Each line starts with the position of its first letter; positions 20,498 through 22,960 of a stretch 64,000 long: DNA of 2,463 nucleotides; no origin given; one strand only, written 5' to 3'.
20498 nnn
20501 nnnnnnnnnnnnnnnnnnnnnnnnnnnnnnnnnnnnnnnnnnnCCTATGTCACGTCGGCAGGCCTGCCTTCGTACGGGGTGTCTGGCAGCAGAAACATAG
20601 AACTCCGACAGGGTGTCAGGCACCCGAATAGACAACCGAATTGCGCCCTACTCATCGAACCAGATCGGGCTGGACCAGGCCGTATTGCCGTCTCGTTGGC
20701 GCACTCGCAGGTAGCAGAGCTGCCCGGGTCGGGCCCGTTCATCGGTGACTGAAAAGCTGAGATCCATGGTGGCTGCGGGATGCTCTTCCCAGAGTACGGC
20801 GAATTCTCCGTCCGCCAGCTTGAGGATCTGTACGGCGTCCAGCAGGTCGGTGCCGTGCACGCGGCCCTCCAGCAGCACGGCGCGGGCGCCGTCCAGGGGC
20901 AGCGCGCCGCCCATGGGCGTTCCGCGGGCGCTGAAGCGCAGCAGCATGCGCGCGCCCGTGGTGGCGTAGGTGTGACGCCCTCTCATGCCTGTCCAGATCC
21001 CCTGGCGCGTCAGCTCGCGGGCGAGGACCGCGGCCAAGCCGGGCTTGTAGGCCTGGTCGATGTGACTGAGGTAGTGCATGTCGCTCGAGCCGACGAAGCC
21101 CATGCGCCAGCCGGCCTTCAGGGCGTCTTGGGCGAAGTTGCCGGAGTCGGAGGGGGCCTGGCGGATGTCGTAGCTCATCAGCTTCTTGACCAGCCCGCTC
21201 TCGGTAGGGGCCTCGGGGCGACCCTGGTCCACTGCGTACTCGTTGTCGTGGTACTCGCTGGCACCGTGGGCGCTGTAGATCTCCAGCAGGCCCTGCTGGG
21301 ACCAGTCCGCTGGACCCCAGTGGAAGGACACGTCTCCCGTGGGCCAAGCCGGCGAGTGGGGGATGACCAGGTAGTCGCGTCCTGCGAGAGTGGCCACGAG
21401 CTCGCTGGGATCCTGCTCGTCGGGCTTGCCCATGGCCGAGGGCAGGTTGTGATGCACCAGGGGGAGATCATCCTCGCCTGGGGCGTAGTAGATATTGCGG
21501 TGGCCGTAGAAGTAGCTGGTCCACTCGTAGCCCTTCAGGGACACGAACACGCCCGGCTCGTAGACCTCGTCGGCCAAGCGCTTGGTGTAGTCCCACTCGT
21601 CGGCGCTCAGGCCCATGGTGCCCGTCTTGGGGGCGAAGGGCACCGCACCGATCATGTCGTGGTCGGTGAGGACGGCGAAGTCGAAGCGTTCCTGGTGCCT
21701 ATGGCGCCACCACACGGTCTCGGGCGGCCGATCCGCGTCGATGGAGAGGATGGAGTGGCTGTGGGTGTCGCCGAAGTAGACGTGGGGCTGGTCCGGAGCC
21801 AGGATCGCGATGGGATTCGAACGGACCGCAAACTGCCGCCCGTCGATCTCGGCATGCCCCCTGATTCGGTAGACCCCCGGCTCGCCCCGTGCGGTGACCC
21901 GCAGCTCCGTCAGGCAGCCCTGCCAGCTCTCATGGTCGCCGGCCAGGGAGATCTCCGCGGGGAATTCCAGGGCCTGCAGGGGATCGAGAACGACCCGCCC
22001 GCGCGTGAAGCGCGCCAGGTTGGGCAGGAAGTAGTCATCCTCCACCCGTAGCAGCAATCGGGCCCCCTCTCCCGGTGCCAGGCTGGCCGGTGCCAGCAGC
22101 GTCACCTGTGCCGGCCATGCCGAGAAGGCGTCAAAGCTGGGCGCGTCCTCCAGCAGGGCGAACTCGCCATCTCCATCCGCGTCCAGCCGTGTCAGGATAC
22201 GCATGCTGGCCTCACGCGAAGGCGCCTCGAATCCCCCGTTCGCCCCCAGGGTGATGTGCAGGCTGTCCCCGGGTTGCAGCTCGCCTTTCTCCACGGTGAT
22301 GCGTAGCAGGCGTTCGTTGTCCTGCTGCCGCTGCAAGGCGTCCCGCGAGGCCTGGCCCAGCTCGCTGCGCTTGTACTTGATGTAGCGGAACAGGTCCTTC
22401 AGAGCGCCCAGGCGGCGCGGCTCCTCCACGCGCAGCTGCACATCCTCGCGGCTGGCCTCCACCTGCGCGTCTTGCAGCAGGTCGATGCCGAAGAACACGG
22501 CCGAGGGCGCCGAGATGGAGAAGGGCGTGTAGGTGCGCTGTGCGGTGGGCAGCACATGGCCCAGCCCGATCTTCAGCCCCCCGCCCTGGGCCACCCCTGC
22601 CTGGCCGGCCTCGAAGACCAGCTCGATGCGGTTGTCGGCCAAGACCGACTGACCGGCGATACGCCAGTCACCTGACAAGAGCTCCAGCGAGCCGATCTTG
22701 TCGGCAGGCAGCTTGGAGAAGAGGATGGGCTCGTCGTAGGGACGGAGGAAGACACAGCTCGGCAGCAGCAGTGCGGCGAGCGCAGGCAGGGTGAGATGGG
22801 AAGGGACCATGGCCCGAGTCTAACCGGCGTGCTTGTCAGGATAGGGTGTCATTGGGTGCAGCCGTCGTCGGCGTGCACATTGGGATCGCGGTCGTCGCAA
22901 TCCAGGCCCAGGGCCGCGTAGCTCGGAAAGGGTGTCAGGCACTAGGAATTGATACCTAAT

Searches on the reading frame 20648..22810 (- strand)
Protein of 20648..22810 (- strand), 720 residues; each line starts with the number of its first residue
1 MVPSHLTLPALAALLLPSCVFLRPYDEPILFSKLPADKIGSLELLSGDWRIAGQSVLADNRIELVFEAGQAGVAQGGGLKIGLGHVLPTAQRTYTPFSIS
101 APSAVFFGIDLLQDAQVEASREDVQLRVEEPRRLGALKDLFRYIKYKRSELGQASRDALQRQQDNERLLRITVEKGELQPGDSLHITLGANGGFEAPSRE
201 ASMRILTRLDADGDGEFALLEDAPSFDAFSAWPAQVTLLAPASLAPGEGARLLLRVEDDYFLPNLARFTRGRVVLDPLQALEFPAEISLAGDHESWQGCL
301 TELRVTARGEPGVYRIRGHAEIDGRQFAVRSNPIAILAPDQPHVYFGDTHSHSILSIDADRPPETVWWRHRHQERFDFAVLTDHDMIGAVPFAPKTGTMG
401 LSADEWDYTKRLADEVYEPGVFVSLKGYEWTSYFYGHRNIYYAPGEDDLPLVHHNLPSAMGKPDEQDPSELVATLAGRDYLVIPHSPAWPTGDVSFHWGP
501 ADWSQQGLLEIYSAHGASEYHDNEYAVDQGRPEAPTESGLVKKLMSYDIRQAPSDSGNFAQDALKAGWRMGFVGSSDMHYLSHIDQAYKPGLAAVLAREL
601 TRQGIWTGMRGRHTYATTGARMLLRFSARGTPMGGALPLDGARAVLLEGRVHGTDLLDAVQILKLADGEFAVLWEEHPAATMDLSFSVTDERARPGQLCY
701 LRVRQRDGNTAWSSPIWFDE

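Call 11: search_protein_families(library=pfam, proteins=[window:20648-22810:-])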
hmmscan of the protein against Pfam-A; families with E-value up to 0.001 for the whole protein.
window:20648-22810:- (720 aa): 1 family
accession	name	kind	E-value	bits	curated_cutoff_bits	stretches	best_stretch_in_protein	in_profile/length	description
PF12228.14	DUF3604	-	1.5e-18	67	20.4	2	588-627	376-415/591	Protein of unknown function (DUF3604)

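Call 15: find_encoding_contigs(protein=window:20648-22810:-, flank=3000, max_places=6)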
Protein window:20648-22810:- (720 aa): 4 contigs read that carry it; 4 places shown.
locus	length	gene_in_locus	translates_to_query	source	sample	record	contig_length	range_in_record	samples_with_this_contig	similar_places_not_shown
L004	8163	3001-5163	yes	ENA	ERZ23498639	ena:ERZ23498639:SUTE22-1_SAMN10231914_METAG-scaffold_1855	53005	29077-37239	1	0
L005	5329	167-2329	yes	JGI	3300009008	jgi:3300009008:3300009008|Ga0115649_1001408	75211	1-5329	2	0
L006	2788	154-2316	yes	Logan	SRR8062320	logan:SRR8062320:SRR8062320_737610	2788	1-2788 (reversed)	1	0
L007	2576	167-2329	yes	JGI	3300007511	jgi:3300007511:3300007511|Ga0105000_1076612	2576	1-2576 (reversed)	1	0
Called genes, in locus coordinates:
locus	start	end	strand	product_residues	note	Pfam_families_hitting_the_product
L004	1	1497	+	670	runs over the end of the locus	-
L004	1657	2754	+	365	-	-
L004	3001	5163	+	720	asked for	PF12228:DUF3604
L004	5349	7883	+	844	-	-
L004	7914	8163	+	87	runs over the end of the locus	-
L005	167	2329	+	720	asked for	PF12228:DUF3604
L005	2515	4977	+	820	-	PF13757:VIT_2 (weak), PF08487:VIT, PF00092:VWA, PF05762:VWA_CoxE (faint), PF13519:VWA_2, PF13768:VWA_3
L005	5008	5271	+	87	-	-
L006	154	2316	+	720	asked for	PF12228:DUF3604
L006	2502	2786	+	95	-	?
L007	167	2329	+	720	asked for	PF12228:DUF3604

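Call 36: search_protein_families(library=ncbifam, proteins=[window:20648-22810:-], max_evalue=0.00001)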
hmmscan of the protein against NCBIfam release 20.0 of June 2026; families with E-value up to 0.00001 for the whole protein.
window:20648-22810:- (720 aa): 1 family
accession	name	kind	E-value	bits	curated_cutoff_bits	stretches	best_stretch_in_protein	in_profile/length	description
NF038032.1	CehA_McbA_metalo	domain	6.2e-18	65.3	80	1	345-719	3-315/315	CehA/McbA family metallohydrolase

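Call 37: find_homologous_proteins(query=window:20648-22810:-, max_evalue=1e-50)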
Query window:20648-22810:- (720 aa): 26 proteins with E <= 1e-50 among 8000 candidates.
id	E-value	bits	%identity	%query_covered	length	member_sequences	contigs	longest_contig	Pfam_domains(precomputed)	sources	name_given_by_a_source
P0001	0.0e+0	1662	100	100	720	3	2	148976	PF12228.15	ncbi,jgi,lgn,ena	-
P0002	0.0e+0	1278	77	99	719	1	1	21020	PF12228.15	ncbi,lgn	-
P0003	0.0e+0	1229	75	99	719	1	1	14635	PF12228.15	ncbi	-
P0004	0.0e+0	1223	74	98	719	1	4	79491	PF12228.15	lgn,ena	-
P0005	0.0e+0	1205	73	99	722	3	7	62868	PF12228.15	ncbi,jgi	jgi:hypothetical protein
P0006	0.0e+0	1199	72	98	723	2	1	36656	PF12228.15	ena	-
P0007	0.0e+0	1146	70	97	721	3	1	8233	PF12228.15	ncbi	-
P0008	3.1e-259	880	56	97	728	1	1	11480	PF12228.15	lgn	-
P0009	1.2e-257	875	55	99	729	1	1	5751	PF12228.15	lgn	-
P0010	2.1e-256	871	54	100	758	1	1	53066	PF12228.15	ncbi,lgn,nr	ncbi:MAG: DUF3604 domain-containing protein [Proteobacteria bacterium]|nr:DUF3604 domain-containing 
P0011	1.4e-255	868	54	100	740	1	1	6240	PF12228.15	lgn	-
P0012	4.9e-240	817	52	99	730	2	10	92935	PF12228.15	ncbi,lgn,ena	-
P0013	2.1e-238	811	51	99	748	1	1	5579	PF12228.15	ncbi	-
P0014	2.8e-231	788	53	97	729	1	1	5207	PF12228.15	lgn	-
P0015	2.7e-230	784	53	97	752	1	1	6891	PF12228.15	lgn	-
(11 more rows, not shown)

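Call 38: find_encoding_contigs(protein=P0002, flank=10000, max_places=2)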
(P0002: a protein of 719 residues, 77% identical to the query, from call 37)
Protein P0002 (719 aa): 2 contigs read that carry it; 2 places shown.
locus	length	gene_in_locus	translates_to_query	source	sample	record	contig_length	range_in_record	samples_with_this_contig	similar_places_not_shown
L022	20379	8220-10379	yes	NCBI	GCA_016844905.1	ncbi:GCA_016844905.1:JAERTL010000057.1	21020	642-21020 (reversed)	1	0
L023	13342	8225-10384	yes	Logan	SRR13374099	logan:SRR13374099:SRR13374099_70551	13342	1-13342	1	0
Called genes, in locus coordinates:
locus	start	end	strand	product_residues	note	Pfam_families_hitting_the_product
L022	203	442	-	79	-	PF01839:FG-GAP (weak)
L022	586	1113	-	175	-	-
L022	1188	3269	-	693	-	PF01663:Phosphodiest (weak)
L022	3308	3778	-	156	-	PF19780:DUF6265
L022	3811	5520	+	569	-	PF08757:CotH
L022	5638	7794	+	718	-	PF01364:Peptidase_C25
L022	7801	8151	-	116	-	PF04237:YjbR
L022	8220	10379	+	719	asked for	PF12228:DUF3604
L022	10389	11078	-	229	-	-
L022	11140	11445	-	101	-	-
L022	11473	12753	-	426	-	PF00801:PKD, PF18911:PKD_4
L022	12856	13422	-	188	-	-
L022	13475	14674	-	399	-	PF09587:PGA_cap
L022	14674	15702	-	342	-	PF00657:Lipase_GDSL (weak), PF13472:Lipase_GDSL_2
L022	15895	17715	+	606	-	-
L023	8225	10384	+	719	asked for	PF12228:DUF3604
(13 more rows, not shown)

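Call 39: find_encoding_contigs(protein=P0004, flank=10000, max_places=2)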
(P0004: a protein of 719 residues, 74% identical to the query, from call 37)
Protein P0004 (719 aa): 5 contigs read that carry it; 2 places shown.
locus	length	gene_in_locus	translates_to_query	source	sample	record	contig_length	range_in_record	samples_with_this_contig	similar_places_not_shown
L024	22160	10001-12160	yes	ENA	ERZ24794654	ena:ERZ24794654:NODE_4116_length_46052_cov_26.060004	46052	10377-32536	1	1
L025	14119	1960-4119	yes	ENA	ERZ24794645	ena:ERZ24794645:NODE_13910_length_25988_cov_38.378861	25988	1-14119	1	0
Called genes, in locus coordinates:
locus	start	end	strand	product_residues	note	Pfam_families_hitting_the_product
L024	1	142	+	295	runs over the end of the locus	PF00089:Trypsin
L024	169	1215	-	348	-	-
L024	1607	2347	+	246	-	-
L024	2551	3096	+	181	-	PF00583:Acetyltransf_1, PF08445:FR47 (weak)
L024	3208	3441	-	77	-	-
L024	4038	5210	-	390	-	PF00089:Trypsin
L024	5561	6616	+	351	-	-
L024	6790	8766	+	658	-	PF00082:Peptidase_S8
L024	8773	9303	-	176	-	-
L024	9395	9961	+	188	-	-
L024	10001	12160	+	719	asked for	PF12228:DUF3604 (weak)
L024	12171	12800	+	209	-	-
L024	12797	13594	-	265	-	PF02634:FdhD-NarQ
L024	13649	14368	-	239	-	-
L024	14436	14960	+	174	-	-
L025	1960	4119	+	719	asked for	PF12228:DUF3604 (weak)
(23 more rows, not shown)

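Call 40: find_encoding_contigs(protein=P0005, flank=10000, max_places=2)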
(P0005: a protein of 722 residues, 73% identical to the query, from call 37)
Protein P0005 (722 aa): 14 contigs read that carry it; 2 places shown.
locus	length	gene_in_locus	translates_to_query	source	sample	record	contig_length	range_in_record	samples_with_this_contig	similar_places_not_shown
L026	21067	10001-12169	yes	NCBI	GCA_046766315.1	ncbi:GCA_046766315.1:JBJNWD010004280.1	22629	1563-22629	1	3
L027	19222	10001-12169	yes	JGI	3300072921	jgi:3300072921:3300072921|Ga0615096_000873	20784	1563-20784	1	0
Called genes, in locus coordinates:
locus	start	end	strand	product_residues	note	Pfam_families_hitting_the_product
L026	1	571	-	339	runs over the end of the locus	-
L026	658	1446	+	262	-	-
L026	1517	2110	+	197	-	PF00583:Acetyltransf_1, PF13508:Acetyltransf_7, PF08445:FR47 (faint)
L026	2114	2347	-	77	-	-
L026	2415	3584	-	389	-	PF00089:Trypsin, PF13365:Trypsin_2 (weak)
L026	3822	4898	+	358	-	-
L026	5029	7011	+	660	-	PF00082:Peptidase_S8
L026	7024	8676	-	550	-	PF00005:ABC_tran, PF02463:SMC_N (faint), PF13476:AAA_23 (faint), PF13555:AAA_29 (faint), PF01926:MMR_HSR1 (faint), PF03193:RsgA_GTPase (faint), PF12848:ABC_tran_Xtn, PF00005:ABC_tran, +4 more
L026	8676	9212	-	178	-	-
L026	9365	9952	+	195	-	-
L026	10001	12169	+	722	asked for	PF12228:DUF3604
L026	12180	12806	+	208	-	-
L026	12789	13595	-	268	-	PF02634:FdhD-NarQ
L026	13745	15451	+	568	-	PF00069:Pkinase, PF07714:PK_Tyr_Ser-Thr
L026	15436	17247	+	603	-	-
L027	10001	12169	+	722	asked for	PF12228:DUF3604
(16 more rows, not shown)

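Call 41: find_encoding_contigs(protein=P0006, flank=10000, max_places=2)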
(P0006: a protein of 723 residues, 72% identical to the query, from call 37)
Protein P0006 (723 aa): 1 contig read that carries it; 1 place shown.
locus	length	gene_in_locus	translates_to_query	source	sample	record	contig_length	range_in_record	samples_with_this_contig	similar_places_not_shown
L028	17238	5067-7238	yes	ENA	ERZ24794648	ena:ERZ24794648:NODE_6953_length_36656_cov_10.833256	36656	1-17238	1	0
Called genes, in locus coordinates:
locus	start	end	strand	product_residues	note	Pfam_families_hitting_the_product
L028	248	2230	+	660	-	PF00082:Peptidase_S8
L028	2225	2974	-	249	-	PF13620:CarboxypepD_reg (weak)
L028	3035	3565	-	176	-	-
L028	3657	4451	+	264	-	PF06764:DUF1223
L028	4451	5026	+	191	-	-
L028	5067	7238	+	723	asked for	PF12228:DUF3604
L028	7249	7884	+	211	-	-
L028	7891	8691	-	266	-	PF02634:FdhD-NarQ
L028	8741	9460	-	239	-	-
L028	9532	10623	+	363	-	PF09825:BPL_N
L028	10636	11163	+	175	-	-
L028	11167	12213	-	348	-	PF01966:HD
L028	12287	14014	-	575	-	PF00873:ACR_tran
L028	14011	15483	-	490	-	PF00884:Sulfatase, PF01663:Phosphodiest (faint), PF16347:SGSH_C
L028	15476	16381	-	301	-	-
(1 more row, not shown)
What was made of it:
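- DUF3604 orthologues sit in three different gene contexts (calls 38-41).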

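Call 46: list_cluster_members(proteins=[P0001, P0002, P0003, P0005, P0007])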
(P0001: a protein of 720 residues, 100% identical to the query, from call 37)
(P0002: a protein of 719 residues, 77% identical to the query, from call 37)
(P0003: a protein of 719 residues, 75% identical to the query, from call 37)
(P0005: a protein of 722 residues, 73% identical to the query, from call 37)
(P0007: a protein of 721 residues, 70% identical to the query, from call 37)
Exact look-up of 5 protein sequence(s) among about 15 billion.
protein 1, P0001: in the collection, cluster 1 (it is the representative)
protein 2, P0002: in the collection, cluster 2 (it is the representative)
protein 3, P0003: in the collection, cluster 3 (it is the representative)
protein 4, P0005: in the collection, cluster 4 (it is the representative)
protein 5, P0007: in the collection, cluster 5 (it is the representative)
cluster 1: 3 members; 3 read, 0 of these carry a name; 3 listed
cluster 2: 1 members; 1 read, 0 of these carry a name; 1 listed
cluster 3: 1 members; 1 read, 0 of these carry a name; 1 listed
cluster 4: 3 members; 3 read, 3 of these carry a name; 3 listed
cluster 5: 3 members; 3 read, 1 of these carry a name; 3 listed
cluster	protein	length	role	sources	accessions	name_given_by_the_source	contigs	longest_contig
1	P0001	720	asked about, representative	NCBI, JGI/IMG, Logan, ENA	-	-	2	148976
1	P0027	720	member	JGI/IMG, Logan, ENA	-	-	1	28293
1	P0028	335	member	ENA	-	-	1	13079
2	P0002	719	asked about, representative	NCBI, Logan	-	-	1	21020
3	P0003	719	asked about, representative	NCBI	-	-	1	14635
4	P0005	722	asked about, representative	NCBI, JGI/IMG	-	hypothetical protein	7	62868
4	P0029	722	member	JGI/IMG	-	hypothetical protein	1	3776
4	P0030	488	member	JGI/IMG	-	hypothetical protein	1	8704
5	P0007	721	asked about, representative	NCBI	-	-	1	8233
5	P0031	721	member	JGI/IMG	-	hypothetical protein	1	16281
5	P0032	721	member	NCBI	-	-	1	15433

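Call 47: find_encoding_contigs(protein=P0027, flank=6000, max_places=4)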
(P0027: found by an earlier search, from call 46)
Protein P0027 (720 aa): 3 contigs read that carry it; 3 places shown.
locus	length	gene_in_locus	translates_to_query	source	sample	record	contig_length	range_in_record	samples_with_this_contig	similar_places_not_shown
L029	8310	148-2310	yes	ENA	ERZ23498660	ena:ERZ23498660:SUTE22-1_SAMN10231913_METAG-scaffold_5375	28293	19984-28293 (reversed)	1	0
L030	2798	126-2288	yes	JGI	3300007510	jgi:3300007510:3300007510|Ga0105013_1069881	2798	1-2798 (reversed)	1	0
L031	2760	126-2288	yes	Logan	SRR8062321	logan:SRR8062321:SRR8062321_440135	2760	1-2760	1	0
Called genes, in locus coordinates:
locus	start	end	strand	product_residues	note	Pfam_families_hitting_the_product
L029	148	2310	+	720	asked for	PF12228:DUF3604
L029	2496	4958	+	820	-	PF13757:VIT_2 (weak), PF08487:VIT, PF00092:VWA, PF05762:VWA_CoxE (faint), PF13519:VWA_2, PF13768:VWA_3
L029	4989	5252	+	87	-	-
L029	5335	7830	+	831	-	PF15902:Sortilin-Vps10 (faint)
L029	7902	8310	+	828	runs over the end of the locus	PF00041:fn3 (weak), PF16656:Pur_ac_phosph_N (weak), PF00801:PKD, PF18911:PKD_4, PF03781:FGE-sulfatase, PF25390:WD40_RLD, PF13540:RCC1_2, PF25390:WD40_RLD, +1 more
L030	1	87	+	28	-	?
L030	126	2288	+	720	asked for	PF12228:DUF3604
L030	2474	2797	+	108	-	?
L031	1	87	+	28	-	?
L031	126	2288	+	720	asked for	PF12228:DUF3604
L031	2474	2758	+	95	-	?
